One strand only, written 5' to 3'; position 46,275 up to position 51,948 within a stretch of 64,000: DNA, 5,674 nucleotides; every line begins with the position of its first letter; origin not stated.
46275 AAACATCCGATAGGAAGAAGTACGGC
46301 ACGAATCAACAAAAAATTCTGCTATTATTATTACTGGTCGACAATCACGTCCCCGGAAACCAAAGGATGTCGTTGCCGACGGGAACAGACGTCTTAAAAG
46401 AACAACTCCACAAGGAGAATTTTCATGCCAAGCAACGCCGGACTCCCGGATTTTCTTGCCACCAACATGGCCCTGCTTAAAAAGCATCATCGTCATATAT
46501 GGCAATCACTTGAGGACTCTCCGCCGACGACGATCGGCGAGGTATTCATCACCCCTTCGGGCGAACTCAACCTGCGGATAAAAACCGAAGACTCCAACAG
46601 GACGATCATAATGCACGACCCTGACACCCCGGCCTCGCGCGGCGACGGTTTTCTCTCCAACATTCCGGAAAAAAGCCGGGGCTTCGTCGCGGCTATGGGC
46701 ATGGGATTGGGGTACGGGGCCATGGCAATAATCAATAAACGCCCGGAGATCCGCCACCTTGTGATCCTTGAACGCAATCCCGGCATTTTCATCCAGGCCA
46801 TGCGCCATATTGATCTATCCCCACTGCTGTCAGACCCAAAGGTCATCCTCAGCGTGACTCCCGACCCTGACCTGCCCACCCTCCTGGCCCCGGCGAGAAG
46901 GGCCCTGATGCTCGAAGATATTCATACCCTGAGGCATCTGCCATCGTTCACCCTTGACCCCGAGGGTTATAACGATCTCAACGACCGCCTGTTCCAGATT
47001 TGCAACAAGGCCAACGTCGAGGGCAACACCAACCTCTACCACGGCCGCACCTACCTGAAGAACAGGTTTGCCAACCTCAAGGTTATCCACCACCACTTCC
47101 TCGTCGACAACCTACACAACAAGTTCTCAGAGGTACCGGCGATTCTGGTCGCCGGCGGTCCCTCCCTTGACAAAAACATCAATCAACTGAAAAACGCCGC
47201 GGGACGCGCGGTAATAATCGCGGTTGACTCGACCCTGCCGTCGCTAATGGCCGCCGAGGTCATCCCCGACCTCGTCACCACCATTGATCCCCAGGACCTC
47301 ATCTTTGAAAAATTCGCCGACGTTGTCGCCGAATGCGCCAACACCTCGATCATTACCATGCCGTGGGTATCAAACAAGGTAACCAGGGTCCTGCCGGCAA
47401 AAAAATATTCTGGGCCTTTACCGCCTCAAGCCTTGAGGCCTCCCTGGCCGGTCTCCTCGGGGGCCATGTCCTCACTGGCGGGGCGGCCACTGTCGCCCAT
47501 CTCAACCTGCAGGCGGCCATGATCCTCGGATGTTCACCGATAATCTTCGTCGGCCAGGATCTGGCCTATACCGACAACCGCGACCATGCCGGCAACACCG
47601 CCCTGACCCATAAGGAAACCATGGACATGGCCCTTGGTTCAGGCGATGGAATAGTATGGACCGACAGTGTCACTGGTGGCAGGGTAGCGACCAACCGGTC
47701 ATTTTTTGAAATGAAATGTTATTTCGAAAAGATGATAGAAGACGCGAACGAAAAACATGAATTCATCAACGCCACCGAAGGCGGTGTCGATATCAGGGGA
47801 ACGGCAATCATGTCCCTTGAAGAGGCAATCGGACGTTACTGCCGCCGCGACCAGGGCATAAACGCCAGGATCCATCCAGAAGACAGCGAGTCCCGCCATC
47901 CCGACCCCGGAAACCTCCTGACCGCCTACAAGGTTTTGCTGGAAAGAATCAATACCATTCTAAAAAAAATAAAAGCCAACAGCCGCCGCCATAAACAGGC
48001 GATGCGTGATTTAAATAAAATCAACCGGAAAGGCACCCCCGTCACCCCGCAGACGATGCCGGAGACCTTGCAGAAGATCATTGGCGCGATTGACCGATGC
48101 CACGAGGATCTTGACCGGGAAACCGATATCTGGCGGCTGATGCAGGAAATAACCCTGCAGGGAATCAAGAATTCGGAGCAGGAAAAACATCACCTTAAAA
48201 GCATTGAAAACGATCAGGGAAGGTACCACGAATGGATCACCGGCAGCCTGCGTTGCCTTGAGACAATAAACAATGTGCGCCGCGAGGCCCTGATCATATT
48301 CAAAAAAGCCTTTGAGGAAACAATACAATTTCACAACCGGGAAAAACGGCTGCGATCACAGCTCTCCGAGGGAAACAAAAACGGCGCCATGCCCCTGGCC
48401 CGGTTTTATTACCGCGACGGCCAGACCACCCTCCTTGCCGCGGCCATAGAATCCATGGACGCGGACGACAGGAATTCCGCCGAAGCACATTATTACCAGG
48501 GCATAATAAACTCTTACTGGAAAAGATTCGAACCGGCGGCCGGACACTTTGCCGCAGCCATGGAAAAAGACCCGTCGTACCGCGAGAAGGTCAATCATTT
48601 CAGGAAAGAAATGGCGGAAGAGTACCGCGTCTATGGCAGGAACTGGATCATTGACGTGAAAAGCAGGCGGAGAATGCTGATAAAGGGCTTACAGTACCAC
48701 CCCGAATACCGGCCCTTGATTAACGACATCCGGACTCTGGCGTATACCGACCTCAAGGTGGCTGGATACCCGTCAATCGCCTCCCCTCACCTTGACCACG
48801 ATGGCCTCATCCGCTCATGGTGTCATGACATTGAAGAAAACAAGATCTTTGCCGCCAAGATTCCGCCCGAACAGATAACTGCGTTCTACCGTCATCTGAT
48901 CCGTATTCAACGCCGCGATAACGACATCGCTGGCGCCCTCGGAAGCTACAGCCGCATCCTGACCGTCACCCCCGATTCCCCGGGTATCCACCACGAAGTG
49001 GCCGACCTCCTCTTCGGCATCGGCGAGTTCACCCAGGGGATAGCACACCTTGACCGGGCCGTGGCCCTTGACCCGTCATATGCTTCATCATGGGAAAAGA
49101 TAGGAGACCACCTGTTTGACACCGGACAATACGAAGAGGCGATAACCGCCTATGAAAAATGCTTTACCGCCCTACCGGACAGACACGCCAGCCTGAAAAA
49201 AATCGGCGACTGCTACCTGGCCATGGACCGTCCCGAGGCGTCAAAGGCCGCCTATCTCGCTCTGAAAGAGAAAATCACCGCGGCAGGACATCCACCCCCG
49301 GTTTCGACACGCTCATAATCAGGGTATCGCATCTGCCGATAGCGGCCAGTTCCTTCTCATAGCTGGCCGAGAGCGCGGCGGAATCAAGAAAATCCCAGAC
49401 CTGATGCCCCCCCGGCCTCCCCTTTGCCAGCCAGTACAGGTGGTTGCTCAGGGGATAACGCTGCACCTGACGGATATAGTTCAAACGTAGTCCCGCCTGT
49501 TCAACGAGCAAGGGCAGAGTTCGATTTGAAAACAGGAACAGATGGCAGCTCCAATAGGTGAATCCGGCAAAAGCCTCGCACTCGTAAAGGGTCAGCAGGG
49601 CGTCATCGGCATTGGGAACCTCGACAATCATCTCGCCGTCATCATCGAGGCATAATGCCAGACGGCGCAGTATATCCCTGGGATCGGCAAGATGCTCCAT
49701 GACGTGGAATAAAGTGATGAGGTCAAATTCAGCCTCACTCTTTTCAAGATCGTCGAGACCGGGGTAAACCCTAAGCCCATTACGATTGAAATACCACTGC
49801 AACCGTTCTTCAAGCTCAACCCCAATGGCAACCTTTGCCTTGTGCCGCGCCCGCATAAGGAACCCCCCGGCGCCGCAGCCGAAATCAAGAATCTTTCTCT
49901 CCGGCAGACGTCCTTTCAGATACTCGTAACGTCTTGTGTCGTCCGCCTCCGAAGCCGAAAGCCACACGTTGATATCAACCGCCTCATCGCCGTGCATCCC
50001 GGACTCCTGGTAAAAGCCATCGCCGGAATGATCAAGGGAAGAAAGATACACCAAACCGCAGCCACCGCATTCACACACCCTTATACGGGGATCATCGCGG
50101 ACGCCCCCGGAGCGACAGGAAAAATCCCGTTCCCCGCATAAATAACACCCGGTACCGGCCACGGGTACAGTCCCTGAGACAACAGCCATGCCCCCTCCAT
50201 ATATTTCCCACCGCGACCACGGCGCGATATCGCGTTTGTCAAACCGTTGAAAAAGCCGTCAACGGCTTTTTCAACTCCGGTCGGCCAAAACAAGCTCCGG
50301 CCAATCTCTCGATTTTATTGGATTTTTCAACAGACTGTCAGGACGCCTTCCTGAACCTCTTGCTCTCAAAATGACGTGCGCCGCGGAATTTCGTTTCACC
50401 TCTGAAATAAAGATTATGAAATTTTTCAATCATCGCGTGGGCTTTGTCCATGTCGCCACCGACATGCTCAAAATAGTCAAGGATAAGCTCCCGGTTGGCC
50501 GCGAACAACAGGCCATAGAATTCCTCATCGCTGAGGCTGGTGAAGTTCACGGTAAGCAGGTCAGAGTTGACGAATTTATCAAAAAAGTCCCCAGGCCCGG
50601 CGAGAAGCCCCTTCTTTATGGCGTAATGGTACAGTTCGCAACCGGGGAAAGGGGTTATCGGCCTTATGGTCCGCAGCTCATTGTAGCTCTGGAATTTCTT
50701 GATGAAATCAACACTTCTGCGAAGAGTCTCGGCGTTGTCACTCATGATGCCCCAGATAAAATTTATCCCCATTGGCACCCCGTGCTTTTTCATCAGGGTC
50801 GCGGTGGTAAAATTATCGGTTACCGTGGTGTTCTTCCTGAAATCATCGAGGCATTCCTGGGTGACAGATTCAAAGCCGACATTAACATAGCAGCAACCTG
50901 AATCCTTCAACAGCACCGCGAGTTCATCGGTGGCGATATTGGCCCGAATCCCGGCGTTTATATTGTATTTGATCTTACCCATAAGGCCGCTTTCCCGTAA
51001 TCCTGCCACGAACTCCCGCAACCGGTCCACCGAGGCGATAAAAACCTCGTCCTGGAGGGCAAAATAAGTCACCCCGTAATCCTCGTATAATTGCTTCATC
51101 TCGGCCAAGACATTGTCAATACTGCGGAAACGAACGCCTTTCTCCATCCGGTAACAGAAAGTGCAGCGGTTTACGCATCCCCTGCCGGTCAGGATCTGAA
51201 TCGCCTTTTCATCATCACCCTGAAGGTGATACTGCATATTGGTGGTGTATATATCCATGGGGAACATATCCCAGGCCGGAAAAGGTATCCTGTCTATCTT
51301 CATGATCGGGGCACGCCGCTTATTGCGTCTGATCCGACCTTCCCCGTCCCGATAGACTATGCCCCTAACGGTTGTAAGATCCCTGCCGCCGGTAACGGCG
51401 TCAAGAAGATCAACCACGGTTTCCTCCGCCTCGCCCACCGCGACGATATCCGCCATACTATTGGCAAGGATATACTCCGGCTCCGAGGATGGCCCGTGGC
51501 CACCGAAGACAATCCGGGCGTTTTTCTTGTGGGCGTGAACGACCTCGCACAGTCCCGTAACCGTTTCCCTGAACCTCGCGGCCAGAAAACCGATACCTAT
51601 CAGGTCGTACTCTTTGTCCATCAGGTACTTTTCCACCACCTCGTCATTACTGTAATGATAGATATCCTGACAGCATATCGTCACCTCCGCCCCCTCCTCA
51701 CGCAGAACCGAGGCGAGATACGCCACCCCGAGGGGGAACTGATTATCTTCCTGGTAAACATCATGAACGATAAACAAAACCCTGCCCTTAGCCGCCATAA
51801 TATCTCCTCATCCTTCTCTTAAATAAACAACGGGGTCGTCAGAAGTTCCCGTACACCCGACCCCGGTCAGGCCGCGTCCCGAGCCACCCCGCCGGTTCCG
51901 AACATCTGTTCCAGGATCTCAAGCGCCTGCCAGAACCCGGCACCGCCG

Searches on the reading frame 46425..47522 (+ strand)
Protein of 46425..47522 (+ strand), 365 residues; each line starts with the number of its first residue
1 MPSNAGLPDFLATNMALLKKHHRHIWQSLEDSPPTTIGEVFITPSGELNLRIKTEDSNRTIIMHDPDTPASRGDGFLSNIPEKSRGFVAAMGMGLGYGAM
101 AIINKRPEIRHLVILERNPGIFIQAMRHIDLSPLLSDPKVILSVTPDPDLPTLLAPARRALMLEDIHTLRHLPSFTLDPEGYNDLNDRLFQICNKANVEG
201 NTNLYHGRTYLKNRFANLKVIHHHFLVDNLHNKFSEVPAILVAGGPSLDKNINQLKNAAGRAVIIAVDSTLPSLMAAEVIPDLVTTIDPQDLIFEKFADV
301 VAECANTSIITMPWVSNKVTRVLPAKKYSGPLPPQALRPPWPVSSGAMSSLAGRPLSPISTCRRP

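Call 28: search_protein_families(library=pfam, proteins=[window:46425-47522:+], max_evalue=0.00001)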
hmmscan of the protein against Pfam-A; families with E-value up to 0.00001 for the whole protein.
window:46425-47522:+ (365 aa): 2 families
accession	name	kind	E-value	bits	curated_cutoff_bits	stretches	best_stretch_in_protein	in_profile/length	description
PF01973.23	MptE-like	-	9.9e-24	84.5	34.6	1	213-327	2-115/171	6-hydroxymethylpterin diphosphokinase MptE-like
PF20157.4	Maf_flag10_N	-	4.2e-09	36.7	23.5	0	80-136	108-162/228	Glycosyltransferase Maf N-terminal domain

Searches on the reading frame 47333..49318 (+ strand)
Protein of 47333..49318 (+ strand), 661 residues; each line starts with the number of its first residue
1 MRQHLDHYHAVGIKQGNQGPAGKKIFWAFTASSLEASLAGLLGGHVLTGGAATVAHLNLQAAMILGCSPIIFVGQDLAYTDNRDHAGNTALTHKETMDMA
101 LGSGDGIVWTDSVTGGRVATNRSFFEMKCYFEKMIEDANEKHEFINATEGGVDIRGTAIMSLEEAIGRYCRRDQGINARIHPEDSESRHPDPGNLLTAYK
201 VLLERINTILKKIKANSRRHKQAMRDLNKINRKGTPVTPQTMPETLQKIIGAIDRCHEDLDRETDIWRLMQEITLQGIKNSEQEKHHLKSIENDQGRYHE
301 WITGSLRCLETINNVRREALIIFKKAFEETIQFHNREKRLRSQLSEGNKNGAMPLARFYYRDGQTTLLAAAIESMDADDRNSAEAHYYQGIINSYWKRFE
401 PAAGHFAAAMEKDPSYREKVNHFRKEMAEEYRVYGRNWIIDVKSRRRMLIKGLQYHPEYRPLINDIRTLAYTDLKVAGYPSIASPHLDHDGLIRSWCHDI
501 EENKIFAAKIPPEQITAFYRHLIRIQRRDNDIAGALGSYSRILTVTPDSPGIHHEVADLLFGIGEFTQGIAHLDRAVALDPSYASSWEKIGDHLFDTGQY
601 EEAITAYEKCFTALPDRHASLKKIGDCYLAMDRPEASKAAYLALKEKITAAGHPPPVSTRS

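Call 28: search_protein_families(library=pfam, proteins=[window:47333-49318:+], max_evalue=0.00001)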
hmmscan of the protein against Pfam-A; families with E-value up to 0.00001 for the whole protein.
window:47333-49318:+ (661 aa): 9 families
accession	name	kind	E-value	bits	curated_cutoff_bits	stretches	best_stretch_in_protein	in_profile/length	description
PF07719.23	TPR_2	-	2e-12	46.7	27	0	586-615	3-32/34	Tetratricopeptide repeat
PF13428.12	TPR_14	-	3.5e-11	43.1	23.5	0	587-622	4-39/44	Tetratricopeptide repeat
PF13414.12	TPR_11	-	7.4e-11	42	26.8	0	558-592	2-36/42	TPR repeat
PF00515.34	TPR_1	-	3.9e-10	39.6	27.8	0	586-610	3-27/34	Tetratricopeptide repeat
PF13181.12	TPR_8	-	2.4e-09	37.1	25.7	0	584-612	1-29/34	Tetratricopeptide repeat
PF14559.12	TPR_19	-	2.5e-09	37.8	25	0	594-645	1-52/68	Tetratricopeptide repeat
PF13424.12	TPR_12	-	4.1e-09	36.9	30.1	0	584-641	3-68/77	Tetratricopeptide repeat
PF13432.12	TPR_16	-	5.8e-09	36.7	32.7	1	557-609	4-56/65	Tetratricopeptide repeat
PF01973.23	MptE-like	-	1.8e-07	31.5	34.6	1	48-81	137-170/171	6-hydroxymethylpterin diphosphokinase MptE-like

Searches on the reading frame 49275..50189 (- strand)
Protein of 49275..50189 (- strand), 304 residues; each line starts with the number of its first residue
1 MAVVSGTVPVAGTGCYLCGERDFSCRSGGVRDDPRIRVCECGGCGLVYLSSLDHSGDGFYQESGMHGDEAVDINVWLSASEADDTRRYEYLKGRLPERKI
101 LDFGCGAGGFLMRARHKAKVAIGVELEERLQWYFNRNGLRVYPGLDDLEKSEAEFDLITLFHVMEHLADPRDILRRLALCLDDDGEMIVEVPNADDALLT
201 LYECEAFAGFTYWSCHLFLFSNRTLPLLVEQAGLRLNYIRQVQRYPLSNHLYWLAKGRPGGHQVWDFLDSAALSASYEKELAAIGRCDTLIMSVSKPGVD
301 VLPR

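Call 12: search_protein_families(library=pfam, proteins=[window:49275-50189:-])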
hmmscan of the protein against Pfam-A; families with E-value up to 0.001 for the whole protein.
window:49275-50189:- (304 aa): 8 families
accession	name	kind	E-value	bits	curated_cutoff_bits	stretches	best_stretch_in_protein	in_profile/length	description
PF13489.12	Methyltransf_23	-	1.2e-20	74.3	27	1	95-236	21-161/164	Methyltransferase domain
PF08242.18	Methyltransf_12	-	6.3e-09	36.9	30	1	101-185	1-96/98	Methyltransferase domain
PF08241.18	Methyltransf_11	-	4.5e-08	34.1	21.2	1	101-188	1-94/95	Methyltransferase domain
PF13847.12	Methyltransf_31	-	2.2e-07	31.1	27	0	148-199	66-119/145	Methyltransferase domain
PF13649.12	Methyltransf_25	-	2.5e-06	28.5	27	1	100-185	1-97/97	Methyltransferase domain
PF08003.17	Methyltransf_9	-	3.2e-06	26.8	23.8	1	94-191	113-219/315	Protein of unknown function (DUF1698)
PF05219.18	DREV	-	1.2e-05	25.1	26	1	97-190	95-187/265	DREV methyltransferase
PF07021.18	MetW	-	0.0004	20.5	21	0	98-193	15-111/193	Methionine biosynthesis protein MetW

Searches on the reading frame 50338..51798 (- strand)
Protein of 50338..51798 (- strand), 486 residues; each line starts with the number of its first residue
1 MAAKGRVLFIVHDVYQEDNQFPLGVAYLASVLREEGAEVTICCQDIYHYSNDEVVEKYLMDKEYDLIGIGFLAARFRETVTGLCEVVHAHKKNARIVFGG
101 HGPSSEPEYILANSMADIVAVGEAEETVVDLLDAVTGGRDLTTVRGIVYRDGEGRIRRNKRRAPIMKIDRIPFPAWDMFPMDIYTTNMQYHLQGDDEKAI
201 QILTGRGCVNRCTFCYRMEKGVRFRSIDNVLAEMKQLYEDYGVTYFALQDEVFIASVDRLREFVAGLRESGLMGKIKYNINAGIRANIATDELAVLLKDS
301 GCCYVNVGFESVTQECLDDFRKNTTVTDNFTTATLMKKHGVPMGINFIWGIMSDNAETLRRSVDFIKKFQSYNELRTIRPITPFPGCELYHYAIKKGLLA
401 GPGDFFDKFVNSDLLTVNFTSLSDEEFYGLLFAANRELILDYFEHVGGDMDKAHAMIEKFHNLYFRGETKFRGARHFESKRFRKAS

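Call 12: search_protein_families(library=pfam, proteins=[window:50338-51798:-])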
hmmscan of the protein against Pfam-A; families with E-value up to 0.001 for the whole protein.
window:50338-51798:- (486 aa): 3 families
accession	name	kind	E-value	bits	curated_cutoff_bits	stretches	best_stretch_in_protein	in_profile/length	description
PF04055.27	Radical_SAM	-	1.9e-15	57.9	29.5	1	203-366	2-166/166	Radical SAM superfamily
PF02310.24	B12-binding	-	8.4e-15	55.1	32.1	1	21-131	13-120/121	B12 binding domain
PF08497.15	Radical_SAM_N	-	0.00095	19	25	0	110-152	155-200/301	Radical SAM N-terminal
